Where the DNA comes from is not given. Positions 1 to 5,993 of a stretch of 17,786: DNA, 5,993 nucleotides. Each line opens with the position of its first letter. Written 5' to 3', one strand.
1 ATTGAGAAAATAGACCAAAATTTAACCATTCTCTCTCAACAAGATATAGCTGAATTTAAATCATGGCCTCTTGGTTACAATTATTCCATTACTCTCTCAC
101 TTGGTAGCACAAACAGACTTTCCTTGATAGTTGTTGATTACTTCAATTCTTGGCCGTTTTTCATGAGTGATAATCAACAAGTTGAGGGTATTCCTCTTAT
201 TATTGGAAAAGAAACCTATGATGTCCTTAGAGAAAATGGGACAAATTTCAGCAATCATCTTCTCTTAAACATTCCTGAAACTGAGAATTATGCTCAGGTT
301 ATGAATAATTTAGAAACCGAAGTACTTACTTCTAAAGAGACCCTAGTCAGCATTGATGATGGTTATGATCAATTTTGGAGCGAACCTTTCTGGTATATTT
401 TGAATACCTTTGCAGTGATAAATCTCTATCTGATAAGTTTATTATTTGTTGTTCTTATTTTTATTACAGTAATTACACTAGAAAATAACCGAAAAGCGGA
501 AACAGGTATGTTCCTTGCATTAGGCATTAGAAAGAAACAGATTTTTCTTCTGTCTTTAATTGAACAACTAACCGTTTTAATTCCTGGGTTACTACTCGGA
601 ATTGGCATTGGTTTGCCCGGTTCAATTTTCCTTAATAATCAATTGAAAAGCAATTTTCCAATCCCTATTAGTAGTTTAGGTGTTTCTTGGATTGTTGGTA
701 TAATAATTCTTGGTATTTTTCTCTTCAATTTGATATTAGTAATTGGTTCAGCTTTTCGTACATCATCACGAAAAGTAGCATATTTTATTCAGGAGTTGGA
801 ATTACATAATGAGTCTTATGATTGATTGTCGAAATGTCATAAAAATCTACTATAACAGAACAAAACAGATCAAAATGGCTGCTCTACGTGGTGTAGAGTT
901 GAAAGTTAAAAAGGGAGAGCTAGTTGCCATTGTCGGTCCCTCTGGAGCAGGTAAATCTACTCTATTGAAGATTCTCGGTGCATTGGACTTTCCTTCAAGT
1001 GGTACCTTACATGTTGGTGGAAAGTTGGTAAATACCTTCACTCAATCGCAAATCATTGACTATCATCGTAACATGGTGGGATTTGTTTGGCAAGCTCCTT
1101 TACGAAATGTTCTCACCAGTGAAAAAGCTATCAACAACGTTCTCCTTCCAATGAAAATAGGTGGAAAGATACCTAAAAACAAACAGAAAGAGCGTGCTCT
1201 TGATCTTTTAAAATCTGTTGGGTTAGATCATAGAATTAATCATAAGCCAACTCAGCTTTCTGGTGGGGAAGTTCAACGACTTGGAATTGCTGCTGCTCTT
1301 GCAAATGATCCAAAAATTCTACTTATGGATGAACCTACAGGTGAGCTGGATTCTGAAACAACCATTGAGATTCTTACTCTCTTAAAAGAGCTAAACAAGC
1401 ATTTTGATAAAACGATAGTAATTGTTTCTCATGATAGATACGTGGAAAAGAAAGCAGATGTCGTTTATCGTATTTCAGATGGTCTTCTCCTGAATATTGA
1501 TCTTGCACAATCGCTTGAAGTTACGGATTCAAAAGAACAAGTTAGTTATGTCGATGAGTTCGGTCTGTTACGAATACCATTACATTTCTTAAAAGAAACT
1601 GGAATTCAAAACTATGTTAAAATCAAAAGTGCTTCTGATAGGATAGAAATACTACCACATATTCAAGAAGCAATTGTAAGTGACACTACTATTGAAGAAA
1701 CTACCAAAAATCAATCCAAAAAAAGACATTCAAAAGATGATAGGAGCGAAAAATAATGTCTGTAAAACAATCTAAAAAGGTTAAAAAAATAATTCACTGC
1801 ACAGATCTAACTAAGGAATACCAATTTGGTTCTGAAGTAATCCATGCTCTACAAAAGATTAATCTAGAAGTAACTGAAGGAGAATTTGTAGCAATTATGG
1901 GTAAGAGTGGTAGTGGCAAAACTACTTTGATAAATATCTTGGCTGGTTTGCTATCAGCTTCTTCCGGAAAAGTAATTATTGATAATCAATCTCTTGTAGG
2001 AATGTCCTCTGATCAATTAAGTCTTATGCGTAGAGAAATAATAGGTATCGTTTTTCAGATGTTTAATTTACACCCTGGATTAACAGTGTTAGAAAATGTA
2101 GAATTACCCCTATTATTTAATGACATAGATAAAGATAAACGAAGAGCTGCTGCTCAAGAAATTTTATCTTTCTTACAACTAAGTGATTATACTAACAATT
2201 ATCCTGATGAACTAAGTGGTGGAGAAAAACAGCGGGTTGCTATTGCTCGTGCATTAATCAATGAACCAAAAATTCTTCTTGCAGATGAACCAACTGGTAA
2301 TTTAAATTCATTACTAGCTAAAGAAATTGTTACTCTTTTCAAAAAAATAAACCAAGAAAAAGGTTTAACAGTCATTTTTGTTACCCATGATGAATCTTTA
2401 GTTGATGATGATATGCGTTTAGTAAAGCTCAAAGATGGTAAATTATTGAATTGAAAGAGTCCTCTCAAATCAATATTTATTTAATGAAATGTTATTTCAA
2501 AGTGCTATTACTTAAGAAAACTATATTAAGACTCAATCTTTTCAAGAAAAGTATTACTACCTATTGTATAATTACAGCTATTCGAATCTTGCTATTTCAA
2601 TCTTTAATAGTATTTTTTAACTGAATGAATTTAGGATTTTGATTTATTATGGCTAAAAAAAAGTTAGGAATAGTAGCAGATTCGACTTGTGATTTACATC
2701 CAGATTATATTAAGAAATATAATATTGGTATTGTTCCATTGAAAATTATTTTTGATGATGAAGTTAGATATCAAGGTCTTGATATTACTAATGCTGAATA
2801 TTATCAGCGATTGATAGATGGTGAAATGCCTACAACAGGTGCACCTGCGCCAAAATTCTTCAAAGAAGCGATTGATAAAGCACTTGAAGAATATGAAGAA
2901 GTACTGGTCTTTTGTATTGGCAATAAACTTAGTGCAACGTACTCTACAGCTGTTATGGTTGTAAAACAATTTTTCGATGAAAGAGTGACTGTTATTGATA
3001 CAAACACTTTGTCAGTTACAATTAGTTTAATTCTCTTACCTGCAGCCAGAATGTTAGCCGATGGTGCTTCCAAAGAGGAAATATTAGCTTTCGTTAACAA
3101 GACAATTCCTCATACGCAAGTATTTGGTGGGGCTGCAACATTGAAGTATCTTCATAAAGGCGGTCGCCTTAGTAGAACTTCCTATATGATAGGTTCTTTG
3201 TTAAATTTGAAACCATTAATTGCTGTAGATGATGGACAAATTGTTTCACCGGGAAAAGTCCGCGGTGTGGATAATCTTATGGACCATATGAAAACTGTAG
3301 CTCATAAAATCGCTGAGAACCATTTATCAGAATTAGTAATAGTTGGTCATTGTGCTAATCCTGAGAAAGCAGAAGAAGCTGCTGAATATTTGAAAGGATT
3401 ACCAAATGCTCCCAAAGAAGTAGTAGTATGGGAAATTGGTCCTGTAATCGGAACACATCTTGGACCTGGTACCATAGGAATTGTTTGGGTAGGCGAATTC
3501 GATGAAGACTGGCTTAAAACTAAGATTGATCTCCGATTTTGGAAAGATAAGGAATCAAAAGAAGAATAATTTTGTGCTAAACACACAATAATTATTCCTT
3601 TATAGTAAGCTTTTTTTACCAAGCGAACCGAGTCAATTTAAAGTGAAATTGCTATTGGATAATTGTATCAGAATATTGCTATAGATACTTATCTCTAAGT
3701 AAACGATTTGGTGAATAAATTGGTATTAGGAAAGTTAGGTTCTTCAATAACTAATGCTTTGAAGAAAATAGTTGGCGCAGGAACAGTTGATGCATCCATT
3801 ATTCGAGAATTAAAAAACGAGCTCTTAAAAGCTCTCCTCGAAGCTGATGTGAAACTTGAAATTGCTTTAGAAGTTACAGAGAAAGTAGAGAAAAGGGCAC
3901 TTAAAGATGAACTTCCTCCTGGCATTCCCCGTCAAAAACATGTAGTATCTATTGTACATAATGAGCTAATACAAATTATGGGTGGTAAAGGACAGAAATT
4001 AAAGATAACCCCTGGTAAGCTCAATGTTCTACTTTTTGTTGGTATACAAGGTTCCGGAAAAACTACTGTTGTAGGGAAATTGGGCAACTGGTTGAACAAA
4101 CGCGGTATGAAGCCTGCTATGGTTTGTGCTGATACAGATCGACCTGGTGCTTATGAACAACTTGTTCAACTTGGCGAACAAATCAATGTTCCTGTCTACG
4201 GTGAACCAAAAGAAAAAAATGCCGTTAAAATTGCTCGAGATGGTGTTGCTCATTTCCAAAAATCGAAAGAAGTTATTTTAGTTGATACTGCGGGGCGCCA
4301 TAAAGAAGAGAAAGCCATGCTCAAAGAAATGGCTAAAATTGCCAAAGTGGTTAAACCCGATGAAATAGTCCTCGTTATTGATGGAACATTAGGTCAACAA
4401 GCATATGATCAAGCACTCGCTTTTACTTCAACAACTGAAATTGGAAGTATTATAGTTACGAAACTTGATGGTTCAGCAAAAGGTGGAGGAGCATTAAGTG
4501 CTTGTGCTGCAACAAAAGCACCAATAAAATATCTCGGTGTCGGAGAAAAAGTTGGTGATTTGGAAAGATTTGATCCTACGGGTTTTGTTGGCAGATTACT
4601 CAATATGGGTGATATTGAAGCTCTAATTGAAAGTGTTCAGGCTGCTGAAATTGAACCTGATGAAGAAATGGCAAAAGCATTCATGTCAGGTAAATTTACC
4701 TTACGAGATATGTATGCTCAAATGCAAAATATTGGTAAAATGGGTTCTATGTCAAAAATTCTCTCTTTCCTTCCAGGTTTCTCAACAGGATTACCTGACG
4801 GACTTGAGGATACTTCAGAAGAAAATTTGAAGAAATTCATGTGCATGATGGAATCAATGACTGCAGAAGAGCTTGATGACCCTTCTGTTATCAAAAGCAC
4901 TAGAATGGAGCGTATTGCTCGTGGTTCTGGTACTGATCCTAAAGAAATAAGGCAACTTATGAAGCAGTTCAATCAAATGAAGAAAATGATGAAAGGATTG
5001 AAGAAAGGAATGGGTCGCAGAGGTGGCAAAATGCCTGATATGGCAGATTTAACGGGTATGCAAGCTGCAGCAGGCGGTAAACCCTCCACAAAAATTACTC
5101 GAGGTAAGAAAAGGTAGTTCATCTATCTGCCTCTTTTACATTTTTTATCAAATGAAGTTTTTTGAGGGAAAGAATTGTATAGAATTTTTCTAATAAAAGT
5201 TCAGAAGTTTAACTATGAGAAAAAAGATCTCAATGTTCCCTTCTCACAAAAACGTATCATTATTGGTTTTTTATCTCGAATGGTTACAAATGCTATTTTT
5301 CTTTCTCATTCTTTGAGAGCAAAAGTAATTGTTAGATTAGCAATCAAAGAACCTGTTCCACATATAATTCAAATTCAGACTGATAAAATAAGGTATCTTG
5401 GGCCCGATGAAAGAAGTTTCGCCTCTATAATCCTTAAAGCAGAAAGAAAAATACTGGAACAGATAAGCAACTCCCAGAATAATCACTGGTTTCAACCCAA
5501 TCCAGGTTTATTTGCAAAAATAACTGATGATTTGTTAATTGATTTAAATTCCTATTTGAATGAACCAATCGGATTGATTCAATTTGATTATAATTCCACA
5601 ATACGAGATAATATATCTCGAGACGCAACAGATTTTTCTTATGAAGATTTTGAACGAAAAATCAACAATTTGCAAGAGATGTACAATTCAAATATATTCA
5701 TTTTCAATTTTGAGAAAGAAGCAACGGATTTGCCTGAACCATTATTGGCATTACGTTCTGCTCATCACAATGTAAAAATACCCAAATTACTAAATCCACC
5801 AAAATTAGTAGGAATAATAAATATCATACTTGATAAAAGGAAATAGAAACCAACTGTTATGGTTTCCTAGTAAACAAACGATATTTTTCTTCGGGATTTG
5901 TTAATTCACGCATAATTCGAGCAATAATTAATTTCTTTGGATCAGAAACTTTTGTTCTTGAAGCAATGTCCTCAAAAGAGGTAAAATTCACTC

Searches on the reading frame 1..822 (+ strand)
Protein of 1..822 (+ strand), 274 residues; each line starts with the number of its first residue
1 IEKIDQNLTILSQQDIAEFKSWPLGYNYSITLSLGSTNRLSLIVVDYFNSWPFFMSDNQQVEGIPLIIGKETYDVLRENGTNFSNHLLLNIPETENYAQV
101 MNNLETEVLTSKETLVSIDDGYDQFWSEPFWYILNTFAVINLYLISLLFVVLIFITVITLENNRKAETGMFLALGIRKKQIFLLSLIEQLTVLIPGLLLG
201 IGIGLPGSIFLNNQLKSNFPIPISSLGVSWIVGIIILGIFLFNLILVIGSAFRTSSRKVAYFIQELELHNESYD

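Call 11: search_protein_families(library=pfam, proteins=[window:1-822:+], max_evalue=0.01)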
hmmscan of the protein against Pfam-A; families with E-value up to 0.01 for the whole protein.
window:1-822:+ (274 aa): 1 family
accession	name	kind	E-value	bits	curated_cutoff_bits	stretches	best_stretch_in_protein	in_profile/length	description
PF02687.27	FtsX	-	1.4e-10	41.7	25.5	1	142-248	4-112/120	FtsX-like permease C-terminal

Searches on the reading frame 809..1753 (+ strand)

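Call 11: search_protein_families(library=pfam, proteins=[window:809-1753:+], max_evalue=0.01)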
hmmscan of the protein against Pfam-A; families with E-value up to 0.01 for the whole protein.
window:809-1753:+ (315 aa): 10 families
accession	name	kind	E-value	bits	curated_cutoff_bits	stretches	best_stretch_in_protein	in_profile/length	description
PF00005.33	ABC_tran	-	3e-30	106.1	25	1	26-177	1-136/137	ABC transporter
PF13304.12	AAA_21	-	2e-09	38.4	27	2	85-209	172-299/304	AAA domain, putative AbiEii toxin, Type IV TA system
PF02463.25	SMC_N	-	2.7e-07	30.7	40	1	128-223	121-212/220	RecF/RecN/SMC N terminal domain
PF13555.12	AAA_29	-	0.0005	20.2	27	1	29-53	15-39/61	P-loop containing region of AAA domain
PF03215.21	Rad17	-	0.00056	20.3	23.8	1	12-57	22-66/186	Rad17 P-loop domain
PF03193.22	RsgA_GTPase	-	0.0016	18.7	30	1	30-56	101-126/174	RsgA GTPase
PF13238.12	AAA_18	-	0.0026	18.7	29.4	0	39-77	1-32/128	AAA domain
PF20703.3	nSTAND1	-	0.0049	17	27.1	1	14-54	16-51/379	Novel STAND NTPase 1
PF13191.12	AAA_16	-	0.0058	17.6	32.6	1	32-60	18-49/167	AAA ATPase domain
PF13401.12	AAA_22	-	0.0096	16.7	27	0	37-58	6-27/130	AAA domain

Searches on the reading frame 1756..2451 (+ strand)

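Call 11: search_protein_families(library=pfam, proteins=[window:1756-2451:+], max_evalue=0.01)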
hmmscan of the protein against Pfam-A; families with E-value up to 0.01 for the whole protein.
window:1756-2451:+ (232 aa): 16 families
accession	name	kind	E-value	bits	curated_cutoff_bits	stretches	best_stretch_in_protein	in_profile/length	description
PF00005.33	ABC_tran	-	5e-37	128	25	1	32-180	1-136/137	ABC transporter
PF13304.12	AAA_21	-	1.9e-10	41.8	27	1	130-217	220-304/304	AAA domain, putative AbiEii toxin, Type IV TA system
PF13401.12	AAA_22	-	3.6e-05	24.5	27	1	43-211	6-123/130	AAA domain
PF03193.22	RsgA_GTPase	-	0.00014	22.2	30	1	30-73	95-137/174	RsgA GTPase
PF13238.12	AAA_18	-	0.00019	22.3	29.4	1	45-87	1-46/128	AAA domain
PF13555.12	AAA_29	-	0.00035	20.7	27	1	37-70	17-50/61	P-loop containing region of AAA domain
PF02463.25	SMC_N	-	0.00038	20.4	40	1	41-225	23-211/220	RecF/RecN/SMC N terminal domain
PF01078.27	Mg_chelatase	-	0.00046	20.1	20.3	0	43-85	23-65/207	Magnesium chelatase, subunit ChlI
PF20703.3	nSTAND1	-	0.0017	18.5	27.1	1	33-70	24-59/379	Novel STAND NTPase 1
PF20720.3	nSTAND3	-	0.0022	18.2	27.2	1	38-66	13-41/155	Novel STAND NTPase 3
PF13476.12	AAA_23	-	0.0029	18.7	27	1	33-70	13-47/201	AAA domain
PF01656.29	CbiA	-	0.0041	17.5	25.4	1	46-132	3-54/125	CobQ/CobB/MinD/ParA nucleotide binding domain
PF13481.12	AAA_25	-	0.0046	17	27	0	40-60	31-51/195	AAA domain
PF01637.24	ATPase_2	-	0.0052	17.1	33.2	0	37-91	15-68/225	ATPase domain predominantly from Archaea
PF03205.20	MobB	-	0.0082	16.5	26.6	0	45-73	2-30/133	Molybdopterin guanine dinucleotide synthesis protein B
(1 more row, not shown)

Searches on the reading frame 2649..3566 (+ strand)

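Call 11: search_protein_families(library=pfam, proteins=[window:2649-3566:+], max_evalue=0.01)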
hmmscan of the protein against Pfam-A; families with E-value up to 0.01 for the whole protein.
window:2649-3566:+ (306 aa): 2 families
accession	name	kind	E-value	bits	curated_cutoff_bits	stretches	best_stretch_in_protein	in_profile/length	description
PF02645.21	DegV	-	4.1e-73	246.6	27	1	5-281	1-278/280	Uncharacterised protein, DegV family COG1307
PF13684.11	FakA-like_C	-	6.7e-06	26.1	23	1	63-250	29-192/216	Fatty acid kinase subunit A-like, C-terminal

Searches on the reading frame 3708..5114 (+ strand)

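Call 11: search_protein_families(library=pfam, proteins=[window:3708-5114:+], max_evalue=0.01)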
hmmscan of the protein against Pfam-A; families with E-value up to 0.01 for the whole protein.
window:3708-5114:+ (469 aa): 14 families
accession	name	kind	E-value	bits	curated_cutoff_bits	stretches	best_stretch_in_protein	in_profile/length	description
PF00448.28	SRP54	-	1.1e-70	237.7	22.7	1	106-298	2-195/196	SRP54-type protein, GTPase domain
PF02978.25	SRP_SPB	-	3e-32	111.3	27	1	329-428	1-91/91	Signal peptide binding domain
PF02881.24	SRP54_N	-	1.2e-13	51.4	22.4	1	10-87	1-75/75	SRP54-type protein, helical bundle domain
PF13401.12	AAA_22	-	1.1e-05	26.2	27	1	107-214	7-110/130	AAA domain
PF03029.23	ATP_bind_1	-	0.00024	21.4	27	1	110-213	1-116/240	Conserved hypothetical ATP binding protein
PF16575.11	CLP1_P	-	0.00024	21.4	26.6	0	113-142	2-31/188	mRNA cleavage and polyadenylation factor CLP1 P-loop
PF02492.25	cobW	-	0.00056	20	20.7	1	107-257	2-157/180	CobW/HypB/UreG, nucleotide-binding domain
PF03205.20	MobB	-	0.0019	18.5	26.6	1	107-139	1-33/133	Molybdopterin guanine dinucleotide synthesis protein B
PF20720.3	nSTAND3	-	0.0021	18.2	27.2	0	105-139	17-51/155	Novel STAND NTPase 3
PF03308.22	MeaB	-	0.0021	17.5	23.1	1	100-143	28-71/273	Methylmalonyl Co-A mutase-associated GTPase MeaB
PF01926.29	MMR_HSR1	-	0.004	17.7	21.9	0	184-237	43-96/113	50S ribosome-binding GTPase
PF01656.29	CbiA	-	0.0061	17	25.4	0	115-284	9-54/125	CobQ/CobB/MinD/ParA nucleotide binding domain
PF25201.1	nSTAND6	-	0.0082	16.6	27.7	0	104-195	17-110/148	Novel STAND NTPase 6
PF00672.30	HAMP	-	0.0091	16.7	25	0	398-426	15-49/53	HAMP domain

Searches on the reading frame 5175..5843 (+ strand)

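Call 11: search_protein_families(library=pfam, proteins=[window:5175-5843:+], max_evalue=0.01)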
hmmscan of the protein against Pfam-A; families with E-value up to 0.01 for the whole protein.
window:5175-5843:+ (223 aa): 1 family
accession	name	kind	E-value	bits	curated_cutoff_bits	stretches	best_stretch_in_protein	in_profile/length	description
PF04013.17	Methyltrn_RNA_2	-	2e-07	31.3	25.5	1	32-112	31-108/198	Putative SAM-dependent RNA methyltransferase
